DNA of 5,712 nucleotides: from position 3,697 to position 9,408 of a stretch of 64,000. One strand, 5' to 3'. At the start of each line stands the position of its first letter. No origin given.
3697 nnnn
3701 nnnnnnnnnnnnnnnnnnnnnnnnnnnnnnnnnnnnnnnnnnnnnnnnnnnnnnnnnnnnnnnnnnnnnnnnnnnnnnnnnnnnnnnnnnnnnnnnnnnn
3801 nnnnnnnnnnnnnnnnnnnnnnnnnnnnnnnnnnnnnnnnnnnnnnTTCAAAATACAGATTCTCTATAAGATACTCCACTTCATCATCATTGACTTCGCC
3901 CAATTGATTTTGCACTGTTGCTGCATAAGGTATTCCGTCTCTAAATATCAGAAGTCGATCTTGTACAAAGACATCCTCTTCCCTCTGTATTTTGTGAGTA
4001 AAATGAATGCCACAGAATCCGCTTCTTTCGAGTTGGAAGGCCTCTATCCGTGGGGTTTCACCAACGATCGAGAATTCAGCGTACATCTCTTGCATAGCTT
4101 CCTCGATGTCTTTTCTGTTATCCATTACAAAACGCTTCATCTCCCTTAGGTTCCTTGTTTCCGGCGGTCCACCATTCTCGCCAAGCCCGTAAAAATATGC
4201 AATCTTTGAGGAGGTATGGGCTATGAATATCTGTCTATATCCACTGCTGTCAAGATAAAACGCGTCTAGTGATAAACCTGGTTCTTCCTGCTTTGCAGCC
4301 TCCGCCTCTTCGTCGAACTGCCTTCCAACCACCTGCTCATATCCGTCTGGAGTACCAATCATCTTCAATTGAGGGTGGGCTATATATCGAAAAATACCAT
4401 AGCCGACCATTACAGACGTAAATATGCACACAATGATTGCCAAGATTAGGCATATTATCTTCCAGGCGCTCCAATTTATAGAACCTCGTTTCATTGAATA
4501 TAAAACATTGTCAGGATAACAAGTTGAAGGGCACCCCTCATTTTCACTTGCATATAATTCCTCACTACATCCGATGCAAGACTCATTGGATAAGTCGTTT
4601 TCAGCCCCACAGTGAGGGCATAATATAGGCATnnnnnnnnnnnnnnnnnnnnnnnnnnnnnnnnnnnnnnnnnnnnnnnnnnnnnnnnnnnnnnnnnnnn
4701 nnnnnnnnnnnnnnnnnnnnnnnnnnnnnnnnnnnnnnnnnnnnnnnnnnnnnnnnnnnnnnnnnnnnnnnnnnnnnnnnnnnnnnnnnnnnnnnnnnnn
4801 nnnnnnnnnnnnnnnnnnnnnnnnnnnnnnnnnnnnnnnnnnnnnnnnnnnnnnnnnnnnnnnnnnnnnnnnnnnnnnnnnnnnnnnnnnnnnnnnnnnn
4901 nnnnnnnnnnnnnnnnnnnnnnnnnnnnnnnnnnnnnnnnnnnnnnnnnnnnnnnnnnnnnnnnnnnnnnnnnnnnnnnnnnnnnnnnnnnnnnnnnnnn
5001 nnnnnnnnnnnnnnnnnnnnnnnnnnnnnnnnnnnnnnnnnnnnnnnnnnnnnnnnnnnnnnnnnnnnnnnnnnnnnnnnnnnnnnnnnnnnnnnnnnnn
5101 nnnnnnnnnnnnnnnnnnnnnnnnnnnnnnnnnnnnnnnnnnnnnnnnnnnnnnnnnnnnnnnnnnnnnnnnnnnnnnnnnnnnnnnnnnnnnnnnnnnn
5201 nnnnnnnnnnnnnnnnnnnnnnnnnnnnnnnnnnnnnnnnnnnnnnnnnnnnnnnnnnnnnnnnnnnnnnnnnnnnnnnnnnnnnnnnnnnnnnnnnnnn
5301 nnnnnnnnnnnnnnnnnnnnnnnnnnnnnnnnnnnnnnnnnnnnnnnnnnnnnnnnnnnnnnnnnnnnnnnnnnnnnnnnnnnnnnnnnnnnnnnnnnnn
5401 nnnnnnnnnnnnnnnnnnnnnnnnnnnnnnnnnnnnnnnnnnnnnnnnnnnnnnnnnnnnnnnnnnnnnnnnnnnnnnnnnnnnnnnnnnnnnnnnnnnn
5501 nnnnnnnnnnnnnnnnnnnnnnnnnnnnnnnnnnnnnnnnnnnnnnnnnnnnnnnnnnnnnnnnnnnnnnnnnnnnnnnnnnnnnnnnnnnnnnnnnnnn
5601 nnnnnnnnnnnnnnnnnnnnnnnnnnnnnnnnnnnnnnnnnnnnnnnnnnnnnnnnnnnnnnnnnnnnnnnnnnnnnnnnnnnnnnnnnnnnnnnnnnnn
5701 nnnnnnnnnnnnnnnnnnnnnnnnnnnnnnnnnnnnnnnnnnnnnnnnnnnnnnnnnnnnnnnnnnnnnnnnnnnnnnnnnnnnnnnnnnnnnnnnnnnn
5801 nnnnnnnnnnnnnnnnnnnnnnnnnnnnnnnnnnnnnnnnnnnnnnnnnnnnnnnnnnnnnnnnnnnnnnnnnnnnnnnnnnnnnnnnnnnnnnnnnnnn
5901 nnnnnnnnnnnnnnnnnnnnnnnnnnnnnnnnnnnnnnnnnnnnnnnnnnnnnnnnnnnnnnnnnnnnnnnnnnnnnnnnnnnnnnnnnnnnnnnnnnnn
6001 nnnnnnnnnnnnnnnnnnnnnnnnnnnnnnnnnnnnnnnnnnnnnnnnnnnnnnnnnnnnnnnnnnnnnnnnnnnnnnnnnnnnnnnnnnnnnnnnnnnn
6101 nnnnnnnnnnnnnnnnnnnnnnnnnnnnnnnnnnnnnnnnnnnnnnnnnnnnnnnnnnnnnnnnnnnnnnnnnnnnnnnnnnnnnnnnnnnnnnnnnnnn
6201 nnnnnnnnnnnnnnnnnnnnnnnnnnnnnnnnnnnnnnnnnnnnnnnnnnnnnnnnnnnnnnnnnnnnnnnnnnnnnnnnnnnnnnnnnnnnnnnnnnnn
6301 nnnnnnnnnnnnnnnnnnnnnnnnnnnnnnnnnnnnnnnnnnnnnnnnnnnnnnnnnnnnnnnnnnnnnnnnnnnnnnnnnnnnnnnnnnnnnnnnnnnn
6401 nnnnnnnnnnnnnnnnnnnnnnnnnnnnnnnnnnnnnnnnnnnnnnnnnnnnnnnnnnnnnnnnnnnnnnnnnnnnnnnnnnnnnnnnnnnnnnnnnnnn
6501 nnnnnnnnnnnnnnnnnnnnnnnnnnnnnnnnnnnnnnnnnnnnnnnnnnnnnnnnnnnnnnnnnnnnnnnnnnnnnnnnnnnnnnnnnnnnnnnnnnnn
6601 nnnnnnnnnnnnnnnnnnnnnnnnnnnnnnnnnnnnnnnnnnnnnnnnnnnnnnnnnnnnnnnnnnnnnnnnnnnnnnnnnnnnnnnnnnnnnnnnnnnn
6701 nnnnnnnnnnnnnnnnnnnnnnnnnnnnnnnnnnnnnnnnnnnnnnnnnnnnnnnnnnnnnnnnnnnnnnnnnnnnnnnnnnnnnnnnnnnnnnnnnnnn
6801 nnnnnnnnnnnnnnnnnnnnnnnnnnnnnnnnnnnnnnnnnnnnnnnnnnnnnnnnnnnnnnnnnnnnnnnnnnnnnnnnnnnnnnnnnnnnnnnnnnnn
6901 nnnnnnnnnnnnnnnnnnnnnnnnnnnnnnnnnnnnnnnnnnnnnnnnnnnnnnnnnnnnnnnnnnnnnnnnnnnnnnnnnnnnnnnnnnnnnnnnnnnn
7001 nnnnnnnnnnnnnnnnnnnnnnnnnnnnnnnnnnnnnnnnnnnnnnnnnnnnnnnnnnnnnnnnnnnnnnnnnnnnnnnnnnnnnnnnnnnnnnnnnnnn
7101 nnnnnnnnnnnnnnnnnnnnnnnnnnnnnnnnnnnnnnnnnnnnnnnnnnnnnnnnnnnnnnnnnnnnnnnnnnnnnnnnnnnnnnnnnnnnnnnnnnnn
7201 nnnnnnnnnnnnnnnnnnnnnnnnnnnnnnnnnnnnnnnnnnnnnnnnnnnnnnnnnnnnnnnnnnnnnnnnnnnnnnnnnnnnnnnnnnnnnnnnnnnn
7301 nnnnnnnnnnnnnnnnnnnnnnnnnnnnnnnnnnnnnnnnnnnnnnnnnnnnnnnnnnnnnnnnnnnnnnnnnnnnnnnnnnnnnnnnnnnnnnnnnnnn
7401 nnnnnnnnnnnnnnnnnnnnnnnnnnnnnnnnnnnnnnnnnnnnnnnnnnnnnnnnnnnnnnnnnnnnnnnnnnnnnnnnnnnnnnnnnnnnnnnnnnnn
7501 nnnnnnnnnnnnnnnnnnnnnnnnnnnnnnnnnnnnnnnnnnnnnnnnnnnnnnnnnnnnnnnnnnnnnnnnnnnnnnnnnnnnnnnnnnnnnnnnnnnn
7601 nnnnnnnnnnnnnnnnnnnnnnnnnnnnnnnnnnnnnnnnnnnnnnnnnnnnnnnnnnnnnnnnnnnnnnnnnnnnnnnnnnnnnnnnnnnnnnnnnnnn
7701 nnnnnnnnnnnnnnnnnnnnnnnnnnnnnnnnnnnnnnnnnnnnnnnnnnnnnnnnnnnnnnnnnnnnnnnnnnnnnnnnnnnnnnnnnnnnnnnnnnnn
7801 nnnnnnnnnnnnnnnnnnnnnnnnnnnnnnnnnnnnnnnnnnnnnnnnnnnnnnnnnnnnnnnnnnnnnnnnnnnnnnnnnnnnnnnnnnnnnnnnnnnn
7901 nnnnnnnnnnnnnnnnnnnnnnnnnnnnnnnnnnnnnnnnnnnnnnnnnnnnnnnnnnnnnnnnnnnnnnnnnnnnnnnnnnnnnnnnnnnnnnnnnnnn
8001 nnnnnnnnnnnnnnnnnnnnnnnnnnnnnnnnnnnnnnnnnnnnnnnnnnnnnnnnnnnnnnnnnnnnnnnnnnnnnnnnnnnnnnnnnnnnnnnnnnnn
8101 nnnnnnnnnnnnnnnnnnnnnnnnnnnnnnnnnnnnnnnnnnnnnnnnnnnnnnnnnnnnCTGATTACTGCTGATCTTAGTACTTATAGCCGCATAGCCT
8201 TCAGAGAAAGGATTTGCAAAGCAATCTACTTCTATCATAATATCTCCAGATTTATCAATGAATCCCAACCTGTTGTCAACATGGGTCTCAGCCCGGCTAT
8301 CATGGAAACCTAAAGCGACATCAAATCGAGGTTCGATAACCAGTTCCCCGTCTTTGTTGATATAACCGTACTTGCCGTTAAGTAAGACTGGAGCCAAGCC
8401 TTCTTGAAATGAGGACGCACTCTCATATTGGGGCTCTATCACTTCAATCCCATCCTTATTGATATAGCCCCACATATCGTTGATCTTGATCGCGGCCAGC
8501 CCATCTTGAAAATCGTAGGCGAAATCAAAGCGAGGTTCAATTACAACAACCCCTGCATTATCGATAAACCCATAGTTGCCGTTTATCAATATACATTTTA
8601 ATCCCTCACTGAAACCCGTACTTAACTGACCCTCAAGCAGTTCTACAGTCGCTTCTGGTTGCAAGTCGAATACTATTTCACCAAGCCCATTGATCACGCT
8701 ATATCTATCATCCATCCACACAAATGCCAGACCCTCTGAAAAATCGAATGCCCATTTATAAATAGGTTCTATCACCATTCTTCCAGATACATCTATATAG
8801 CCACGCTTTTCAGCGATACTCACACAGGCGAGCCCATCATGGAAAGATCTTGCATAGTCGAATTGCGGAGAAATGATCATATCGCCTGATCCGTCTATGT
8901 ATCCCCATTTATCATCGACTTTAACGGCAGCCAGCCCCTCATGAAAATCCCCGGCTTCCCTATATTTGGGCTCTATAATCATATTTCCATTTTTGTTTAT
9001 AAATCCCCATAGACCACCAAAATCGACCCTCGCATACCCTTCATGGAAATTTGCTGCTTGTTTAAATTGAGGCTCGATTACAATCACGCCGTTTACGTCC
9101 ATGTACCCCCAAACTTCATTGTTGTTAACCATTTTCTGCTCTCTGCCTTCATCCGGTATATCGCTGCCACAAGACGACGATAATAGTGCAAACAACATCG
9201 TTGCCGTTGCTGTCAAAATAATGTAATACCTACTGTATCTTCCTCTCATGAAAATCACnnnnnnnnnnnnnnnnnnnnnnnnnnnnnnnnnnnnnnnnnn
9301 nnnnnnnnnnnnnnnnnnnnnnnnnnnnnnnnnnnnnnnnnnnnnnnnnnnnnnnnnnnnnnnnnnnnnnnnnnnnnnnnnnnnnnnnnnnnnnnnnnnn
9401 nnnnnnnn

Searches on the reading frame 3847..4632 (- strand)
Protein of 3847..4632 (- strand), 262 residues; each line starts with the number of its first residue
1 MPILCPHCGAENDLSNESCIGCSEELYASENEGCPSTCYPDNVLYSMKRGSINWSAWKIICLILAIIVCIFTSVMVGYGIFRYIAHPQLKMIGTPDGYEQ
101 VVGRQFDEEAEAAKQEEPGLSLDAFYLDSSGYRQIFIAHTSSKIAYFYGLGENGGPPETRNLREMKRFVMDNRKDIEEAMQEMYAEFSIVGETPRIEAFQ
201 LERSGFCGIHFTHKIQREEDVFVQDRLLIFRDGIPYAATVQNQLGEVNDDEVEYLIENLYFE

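Call 7: search_protein_families(library=pfam, max_evalue=10, proteins=[window:3847-4632:-])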
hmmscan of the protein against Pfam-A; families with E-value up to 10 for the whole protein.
window:3847-4632:- (262 aa): 5 families
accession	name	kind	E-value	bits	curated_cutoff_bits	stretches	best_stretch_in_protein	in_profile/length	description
PF13240.11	Zn_Ribbon_1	-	0.0018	18.5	25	1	5-22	2-19/23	zinc-ribbon domain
PF24463.1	DUF7577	-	0.0042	17.1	28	1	4-13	4-13/27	Domain of unknown function (DUF7577)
PF24460.1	DUF7575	-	0.053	13.3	28.5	1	5-26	6-27/28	Domain of unknown function (DUF7575)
PF18912.6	DZR_2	-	0.14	12.5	27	1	2-36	7-41/56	Double zinc ribbon domain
PF12773.13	DZR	-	0.41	11.3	27.3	1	5-35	1-28/45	Double zinc ribbon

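Call 8: search_protein_families(library=ncbifam, max_evalue=10, proteins=[window:3847-4632:-])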
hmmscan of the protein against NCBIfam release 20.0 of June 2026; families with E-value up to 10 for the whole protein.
window:3847-4632:- (262 aa): 5 families
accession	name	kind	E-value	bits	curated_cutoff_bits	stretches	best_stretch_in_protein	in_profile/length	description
NF053632.1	heli_RadD_YejH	equivalog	0.053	11.8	720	1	5-30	432-457/573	DNA repair helicase RadD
NF004437.0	PRK05773.1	equivalog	0.16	11.2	262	1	99-201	62-156/219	3,4-dihydroxy-2-butanone 4-phosphate synthase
NF047332.1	Chlamy_GarD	equivalog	0.18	11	100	1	44-70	179-205/302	inclusion membrane protein GarD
NF011149.0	PRK14559.1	equivalog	0.2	10.3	374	1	3-92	2-60/642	serine/threonine phosphatase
NF053815.1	teico_TcaA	equivalog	0.25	10.1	550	1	5-71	4-69/463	membrane-associated protein TcaA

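Call 83: search_protein_families(library=padloc, max_evalue=0.01, proteins=[window:3847-4632:-])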
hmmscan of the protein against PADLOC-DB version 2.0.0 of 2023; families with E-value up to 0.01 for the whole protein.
window:3847-4632:- (262 aa): 0 families

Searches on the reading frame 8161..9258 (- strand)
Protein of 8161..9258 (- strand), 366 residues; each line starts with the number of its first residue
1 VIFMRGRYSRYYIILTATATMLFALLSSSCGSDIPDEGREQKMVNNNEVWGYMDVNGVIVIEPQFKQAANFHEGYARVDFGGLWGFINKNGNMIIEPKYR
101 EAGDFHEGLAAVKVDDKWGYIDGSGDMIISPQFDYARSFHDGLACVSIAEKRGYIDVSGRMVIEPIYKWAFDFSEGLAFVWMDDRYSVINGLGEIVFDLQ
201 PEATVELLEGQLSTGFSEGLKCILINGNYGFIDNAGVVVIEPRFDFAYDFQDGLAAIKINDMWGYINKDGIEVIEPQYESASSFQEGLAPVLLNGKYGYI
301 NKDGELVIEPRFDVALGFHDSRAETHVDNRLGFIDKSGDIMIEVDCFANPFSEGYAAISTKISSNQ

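Call 7: search_protein_families(library=pfam, max_evalue=10, proteins=[window:8161-9258:-])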
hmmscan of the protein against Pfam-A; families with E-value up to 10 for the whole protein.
window:8161-9258:- (366 aa): 6 families
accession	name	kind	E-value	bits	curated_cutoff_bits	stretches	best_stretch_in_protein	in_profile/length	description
PF14903.11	WG_beta_rep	-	1.4e-88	290.8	25.6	8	84-118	1-35/35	WG containing repeat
PF14244.12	Retrotran_gag_3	-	0.0071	16.6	24.1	1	111-124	30-43/48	gag-polypeptide of LTR copia-type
PF18322.6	CLIP_1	-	0.086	13.3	26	0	298-313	23-38/52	Serine protease Clip domain PPAF-2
PF16990.11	CBM_35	-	0.1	13.3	28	0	251-273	96-118/121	Carbohydrate binding module (family 35)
PF01373.23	Glyco_hydro_14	-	0.25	10.7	27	1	107-139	28-58/402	Glycosyl hydrolase family 14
PF21959.2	DUF6923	-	0.3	11.3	27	1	44-90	139-187/234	Repeat of unknown function (DUF6923)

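Call 8: search_protein_families(library=ncbifam, max_evalue=10, proteins=[window:8161-9258:-])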
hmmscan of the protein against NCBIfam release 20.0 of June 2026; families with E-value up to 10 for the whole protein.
window:8161-9258:- (366 aa): 3 families
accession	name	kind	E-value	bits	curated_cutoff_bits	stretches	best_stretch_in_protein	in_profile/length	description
NF033838.0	PspC_subgroup_1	exception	0.0051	15.5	700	1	44-132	589-670/684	pneumococcal surface protein PspC, choline-binding form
NF007770.0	PRK10456.1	equivalog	0.058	12.5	521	0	112-160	125-172/344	arginine N-succinyltransferase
NF033930.1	pneumo_PspA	exception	0.33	9.6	850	1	72-129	581-643/659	pneumococcal surface protein A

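Call 82: search_solved_structures(query=window:8161-9258:-, max_evalue=0.01)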
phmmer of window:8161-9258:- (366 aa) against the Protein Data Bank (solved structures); distinct sequences matched with E-value up to 0.01: 0.
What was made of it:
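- Tried and rejected: A solved structure for the WG-repeat protein: none found by sequence (call 82).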

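Call 83: search_protein_families(library=padloc, max_evalue=0.01, proteins=[window:8161-9258:-])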
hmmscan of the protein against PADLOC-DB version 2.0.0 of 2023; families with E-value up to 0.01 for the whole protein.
window:8161-9258:- (366 aa): 0 families
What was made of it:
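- No solved structure and no defence-family hit exists (calls 82, 83).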
